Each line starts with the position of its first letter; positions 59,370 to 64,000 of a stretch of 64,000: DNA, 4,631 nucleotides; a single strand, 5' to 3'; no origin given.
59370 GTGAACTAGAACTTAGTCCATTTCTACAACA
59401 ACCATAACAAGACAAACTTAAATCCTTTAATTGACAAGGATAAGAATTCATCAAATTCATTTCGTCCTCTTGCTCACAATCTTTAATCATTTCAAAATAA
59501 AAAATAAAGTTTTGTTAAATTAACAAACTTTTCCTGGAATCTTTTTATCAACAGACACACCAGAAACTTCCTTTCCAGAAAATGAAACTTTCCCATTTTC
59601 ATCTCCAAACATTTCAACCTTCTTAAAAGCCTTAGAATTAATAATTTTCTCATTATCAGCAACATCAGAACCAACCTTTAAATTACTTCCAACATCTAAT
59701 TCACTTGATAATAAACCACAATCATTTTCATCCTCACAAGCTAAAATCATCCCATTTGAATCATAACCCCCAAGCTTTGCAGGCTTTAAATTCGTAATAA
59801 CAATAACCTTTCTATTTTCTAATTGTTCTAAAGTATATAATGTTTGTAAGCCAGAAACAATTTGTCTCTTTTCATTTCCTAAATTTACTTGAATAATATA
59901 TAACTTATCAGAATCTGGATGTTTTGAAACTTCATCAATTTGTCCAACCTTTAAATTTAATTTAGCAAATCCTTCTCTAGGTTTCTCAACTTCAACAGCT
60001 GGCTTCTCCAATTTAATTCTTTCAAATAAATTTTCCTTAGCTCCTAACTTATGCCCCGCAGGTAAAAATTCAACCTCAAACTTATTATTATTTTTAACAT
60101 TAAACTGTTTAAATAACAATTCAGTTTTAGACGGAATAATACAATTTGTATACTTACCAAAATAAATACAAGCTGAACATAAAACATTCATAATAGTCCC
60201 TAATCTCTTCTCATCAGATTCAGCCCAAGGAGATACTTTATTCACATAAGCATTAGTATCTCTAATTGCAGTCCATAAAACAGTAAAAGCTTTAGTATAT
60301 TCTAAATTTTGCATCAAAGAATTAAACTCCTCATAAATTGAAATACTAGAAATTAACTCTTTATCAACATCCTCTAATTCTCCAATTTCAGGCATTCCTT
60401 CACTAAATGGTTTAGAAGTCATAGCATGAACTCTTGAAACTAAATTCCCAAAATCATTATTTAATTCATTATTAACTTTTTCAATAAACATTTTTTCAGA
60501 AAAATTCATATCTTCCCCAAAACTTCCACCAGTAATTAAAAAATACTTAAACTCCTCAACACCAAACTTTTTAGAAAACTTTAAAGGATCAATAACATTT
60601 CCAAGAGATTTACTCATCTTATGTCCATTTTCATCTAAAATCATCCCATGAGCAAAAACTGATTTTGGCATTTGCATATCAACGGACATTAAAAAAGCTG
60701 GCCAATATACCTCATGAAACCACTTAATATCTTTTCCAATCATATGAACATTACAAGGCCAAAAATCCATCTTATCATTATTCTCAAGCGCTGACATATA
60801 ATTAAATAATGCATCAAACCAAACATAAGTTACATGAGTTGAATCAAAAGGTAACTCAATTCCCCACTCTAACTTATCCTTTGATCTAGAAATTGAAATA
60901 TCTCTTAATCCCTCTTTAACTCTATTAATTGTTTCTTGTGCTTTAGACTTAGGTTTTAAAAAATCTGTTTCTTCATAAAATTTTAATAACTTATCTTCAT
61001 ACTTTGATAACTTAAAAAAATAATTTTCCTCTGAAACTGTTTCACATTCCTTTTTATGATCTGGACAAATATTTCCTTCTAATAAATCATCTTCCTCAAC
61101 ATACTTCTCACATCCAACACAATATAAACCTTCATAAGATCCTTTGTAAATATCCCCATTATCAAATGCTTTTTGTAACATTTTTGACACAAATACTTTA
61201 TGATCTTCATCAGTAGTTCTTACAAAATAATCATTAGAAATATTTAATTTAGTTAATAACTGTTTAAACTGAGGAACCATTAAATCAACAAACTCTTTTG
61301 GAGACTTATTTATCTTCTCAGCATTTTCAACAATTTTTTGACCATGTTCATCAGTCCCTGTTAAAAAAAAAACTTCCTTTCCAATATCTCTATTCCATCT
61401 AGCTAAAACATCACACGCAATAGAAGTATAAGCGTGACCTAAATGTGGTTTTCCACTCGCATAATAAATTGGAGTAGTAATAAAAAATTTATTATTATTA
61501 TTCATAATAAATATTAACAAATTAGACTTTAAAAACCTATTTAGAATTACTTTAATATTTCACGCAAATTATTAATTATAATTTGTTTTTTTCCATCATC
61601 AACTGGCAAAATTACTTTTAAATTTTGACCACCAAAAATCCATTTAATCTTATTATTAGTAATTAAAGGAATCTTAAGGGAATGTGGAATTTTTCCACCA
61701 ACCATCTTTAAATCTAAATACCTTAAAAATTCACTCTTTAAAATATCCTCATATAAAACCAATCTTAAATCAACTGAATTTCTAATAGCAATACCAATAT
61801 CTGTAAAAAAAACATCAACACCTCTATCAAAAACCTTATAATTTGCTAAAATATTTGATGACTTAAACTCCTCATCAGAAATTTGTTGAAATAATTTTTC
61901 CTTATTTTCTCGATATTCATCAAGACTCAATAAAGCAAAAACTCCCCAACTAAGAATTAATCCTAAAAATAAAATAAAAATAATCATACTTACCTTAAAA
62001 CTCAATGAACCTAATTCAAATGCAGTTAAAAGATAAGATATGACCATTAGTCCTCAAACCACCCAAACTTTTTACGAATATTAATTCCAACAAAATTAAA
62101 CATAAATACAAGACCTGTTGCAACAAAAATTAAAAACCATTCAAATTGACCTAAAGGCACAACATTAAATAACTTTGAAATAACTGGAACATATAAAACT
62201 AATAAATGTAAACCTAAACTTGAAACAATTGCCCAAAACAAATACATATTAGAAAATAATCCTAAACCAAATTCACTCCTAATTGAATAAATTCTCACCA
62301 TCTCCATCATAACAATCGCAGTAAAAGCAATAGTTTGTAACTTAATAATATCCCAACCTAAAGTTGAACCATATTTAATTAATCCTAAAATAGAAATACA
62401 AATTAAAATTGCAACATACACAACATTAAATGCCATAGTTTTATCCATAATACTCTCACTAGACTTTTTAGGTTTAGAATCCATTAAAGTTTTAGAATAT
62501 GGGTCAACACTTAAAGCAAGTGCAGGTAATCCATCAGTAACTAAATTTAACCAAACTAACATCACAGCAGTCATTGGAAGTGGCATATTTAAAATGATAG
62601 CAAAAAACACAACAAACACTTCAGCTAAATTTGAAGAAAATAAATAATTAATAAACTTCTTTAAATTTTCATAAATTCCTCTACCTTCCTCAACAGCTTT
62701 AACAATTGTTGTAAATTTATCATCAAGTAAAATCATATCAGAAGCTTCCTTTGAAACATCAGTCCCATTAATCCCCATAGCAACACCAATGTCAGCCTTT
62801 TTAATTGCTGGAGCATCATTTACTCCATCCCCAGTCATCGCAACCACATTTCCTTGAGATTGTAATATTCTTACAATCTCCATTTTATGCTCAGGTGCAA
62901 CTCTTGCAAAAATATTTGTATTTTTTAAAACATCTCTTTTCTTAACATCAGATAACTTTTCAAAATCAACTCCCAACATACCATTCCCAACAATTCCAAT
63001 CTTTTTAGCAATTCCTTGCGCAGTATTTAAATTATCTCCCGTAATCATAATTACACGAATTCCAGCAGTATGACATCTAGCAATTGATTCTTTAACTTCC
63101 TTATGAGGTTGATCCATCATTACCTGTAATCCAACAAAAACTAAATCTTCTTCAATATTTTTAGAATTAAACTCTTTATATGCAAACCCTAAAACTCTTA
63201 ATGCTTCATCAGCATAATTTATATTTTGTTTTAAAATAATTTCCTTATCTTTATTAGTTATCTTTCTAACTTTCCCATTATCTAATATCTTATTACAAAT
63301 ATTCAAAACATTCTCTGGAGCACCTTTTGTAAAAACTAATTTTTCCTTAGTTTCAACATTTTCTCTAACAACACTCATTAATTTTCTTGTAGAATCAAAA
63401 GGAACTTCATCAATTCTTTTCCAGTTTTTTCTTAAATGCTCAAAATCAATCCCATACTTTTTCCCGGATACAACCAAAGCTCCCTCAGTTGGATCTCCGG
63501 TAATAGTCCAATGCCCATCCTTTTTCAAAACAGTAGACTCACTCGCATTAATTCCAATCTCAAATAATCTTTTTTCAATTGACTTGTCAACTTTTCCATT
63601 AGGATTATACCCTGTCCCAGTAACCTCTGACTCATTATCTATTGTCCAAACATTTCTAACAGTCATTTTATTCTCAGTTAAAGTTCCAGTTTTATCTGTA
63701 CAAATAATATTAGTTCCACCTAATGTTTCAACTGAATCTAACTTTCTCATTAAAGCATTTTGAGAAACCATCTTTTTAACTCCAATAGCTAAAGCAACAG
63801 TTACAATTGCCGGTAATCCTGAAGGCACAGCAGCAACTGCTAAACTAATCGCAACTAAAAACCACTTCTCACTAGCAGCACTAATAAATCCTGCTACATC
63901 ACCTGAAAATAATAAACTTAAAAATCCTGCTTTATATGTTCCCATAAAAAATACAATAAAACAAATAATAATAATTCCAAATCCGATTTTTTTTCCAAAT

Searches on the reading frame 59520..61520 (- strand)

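Call 54: search_protein_families(library=pfam, proteins=[window:59520-61520:-], max_evalue=0.00001)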
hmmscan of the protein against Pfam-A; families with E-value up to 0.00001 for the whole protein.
window:59520-61520:- (666 aa): 5 families
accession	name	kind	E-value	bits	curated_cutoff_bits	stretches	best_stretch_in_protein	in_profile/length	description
PF09334.17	tRNA-synt_1g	-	3.1e-96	322.9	20.1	2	155-364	172-390/391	tRNA synthetases class I (M)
PF00133.28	tRNA-synt_1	-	3.5e-34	118.7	22.7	2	230-341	298-414/414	tRNA synthetases class I (I, L, M and V)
PF01588.26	tRNA_bind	-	5.3e-26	91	27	1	523-608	1-89/96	Putative tRNA binding domain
PF01406.26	tRNA-synt_1e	-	1.7e-16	60.9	27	1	23-128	21-125/301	tRNA synthetases class I (C) catalytic domain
PF19303.5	Anticodon_3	-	2.2e-06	28.1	23.5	1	376-505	1-138/152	Anticodon binding domain of methionyl tRNA ligase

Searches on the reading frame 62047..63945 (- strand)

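Call 54: search_protein_families(library=pfam, proteins=[window:62047-63945:-], max_evalue=0.00001)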
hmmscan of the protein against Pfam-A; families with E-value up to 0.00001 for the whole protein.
window:62047-63945:- (632 aa): 3 families
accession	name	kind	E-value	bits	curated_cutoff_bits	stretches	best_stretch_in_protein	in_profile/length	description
PF00689.26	Cation_ATPase_C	-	1.2e-38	133.1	27.3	1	455-617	1-169/175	Cation transporting ATPase, C-terminus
PF13246.12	Cation_ATPase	-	2.4e-23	82.4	21.7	1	137-220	8-91/91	Cation transport ATPase (P-type)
PF00702.32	Hydrolase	-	2e-17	64.6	26.4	1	80-385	3-191/191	haloacid dehalogenase-like hydrolase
